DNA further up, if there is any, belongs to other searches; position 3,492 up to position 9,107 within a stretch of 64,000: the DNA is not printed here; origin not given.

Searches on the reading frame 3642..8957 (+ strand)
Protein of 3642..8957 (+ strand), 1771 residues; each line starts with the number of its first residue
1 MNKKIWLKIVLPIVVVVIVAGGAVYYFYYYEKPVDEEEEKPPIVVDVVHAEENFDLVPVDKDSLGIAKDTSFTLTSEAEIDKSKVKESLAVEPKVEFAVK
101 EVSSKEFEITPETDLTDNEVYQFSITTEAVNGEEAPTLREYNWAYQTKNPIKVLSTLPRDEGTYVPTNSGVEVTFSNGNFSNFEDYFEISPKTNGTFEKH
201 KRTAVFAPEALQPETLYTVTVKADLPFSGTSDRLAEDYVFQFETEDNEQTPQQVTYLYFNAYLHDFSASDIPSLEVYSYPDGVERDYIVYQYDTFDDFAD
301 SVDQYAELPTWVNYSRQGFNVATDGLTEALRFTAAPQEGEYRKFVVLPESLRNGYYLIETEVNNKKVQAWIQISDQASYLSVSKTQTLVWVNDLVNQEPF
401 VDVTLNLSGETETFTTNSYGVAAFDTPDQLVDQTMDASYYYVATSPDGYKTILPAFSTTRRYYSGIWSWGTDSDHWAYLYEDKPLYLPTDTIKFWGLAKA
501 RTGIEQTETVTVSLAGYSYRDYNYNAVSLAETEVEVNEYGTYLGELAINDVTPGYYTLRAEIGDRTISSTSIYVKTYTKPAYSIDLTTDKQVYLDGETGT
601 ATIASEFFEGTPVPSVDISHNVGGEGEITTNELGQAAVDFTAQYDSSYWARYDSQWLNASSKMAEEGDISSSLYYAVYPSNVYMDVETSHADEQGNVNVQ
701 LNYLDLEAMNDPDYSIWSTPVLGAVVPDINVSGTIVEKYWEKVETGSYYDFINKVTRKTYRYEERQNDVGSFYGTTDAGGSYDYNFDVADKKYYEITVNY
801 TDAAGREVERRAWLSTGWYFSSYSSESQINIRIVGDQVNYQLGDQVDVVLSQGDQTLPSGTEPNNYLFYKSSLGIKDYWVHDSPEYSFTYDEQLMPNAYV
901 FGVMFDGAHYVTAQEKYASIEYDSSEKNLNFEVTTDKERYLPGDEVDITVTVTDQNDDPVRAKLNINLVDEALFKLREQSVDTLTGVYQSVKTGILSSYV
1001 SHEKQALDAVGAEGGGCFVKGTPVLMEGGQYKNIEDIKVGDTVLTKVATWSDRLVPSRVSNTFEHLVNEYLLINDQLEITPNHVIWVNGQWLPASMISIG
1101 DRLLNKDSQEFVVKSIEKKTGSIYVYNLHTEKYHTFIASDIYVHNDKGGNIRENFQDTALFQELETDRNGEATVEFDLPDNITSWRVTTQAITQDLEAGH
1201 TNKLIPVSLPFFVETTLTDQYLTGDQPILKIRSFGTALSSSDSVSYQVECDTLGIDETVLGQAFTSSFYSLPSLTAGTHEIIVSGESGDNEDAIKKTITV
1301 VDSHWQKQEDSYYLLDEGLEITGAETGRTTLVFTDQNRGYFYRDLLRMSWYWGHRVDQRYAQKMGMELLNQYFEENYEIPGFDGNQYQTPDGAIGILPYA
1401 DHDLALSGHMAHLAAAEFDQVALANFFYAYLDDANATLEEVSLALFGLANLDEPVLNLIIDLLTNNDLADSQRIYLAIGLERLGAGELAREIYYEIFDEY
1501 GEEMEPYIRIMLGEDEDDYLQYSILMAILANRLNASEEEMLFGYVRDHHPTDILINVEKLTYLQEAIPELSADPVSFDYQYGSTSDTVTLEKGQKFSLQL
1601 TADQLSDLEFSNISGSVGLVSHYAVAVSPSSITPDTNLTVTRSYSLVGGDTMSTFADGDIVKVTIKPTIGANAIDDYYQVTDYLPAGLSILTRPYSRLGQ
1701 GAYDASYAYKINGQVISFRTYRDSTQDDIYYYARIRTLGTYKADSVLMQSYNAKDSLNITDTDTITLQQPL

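Call 31: search_protein_families(library=pfam, proteins=[window:3642-8957:+], max_evalue=0.001)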
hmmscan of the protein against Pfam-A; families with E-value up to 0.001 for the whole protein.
window:3642-8957:+ (1771 aa): 11 families
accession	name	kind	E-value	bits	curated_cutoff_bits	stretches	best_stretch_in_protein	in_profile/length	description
PF00207.28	A2M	-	3.7e-11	43.1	21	1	1158-1229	1-74/92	Alpha-2-macroglobulin family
PF13205.12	Big_5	-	4.4e-11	43.9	23.6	2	148-244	2-105/105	Bacterial Ig-like domain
PF07703.20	A2M_BRD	-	1.5e-10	42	22.7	1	832-976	2-140/140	Alpha-2-macroglobulin bait region domain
PF07591.16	PT-HINT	-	1.1e-09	39.1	27.7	1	1031-1145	8-136/137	Pretoxin HINT domain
PF05203.21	Hom_end_hint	-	9.8e-07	29.4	32.1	1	1017-1046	1-30/228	Hom_end-associated Hint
PF01835.25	MG2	-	3.2e-06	27.8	32.8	0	477-572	2-94/96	MG2 domain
PF14890.11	Intein_splicing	-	1.7e-05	25.1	35.8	1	1032-1145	81-155/155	Intein splicing domain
PF14623.11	Vint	-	2e-05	24.9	27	1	1016-1095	1-75/166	Hint-domain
PF17973.7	bMG10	-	3.2e-05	24.5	26.2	0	1638-1743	2-119/131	Bacterial Alpha-2-macroglobulin MG10 domain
PF01079.26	Hint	-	0.00063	19.8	29.7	0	1009-1091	5-92/213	Hint module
PF20942.3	DUF4785_2nd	-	0.00089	19.6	30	0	929-970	3-44/105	Domain of unknown function (DUF4785) central domain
